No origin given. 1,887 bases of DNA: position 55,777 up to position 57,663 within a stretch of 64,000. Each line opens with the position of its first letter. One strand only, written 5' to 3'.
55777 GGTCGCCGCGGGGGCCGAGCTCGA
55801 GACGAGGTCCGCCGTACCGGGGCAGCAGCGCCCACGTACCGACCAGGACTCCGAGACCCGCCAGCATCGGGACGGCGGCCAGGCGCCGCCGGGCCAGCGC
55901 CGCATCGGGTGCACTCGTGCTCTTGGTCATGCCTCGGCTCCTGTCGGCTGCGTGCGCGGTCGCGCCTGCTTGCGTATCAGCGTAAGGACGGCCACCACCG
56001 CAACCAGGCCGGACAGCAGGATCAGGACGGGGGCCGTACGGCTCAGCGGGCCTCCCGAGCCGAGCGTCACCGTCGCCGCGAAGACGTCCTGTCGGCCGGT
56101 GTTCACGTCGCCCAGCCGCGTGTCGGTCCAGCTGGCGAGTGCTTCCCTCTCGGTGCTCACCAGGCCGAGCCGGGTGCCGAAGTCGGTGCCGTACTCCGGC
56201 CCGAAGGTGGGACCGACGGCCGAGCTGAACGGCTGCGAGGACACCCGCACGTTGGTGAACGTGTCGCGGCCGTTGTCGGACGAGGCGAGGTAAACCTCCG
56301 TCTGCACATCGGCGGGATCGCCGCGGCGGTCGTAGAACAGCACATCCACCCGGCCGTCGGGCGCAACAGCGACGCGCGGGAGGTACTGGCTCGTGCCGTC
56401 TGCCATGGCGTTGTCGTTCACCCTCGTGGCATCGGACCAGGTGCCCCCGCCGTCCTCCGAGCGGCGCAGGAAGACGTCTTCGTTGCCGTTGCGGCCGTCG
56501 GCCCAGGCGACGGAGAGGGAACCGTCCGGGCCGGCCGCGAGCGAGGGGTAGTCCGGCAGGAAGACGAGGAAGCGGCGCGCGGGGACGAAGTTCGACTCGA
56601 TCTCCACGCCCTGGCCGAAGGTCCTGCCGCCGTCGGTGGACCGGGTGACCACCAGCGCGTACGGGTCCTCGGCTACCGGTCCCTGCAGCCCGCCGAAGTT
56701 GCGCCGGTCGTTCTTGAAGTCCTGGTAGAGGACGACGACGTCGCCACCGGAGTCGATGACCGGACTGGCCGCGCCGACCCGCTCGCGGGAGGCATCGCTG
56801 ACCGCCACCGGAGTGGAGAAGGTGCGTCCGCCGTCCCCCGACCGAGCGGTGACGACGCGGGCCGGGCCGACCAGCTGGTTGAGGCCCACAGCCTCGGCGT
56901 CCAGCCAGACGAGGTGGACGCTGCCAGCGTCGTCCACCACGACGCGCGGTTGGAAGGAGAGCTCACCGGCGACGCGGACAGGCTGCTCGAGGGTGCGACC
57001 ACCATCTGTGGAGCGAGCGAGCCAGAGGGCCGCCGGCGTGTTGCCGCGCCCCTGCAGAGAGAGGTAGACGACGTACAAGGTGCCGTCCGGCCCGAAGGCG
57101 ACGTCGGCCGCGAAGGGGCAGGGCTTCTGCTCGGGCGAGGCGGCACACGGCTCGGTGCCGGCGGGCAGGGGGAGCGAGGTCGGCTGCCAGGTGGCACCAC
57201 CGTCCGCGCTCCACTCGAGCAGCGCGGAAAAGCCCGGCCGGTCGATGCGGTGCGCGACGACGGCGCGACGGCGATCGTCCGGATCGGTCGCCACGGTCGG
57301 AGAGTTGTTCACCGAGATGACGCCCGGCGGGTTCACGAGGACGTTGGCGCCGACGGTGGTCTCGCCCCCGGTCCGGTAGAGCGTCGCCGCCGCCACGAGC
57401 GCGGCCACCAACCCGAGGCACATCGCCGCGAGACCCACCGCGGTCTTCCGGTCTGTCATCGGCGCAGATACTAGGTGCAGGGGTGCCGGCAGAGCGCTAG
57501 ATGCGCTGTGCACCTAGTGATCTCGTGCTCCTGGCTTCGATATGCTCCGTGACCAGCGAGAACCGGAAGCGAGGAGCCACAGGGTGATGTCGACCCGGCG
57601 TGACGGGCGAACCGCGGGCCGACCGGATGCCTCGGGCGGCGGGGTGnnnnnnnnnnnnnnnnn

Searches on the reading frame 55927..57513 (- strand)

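Call 54: search_protein_families(library=pfam, proteins=[window:55927-57513:-], max_evalue=0.001)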
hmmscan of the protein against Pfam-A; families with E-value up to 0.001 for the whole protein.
window:55927-57513:- (528 aa): 2 families
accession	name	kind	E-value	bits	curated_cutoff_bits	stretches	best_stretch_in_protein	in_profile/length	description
PF13088.12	BNR_2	-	8.6e-17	61.8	31.4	2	100-334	85-276/277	BNR repeat-like domain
PF15892.11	BNR_4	-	1.8e-08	34.5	27.3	1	322-420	96-194/272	BNR repeat-containing family member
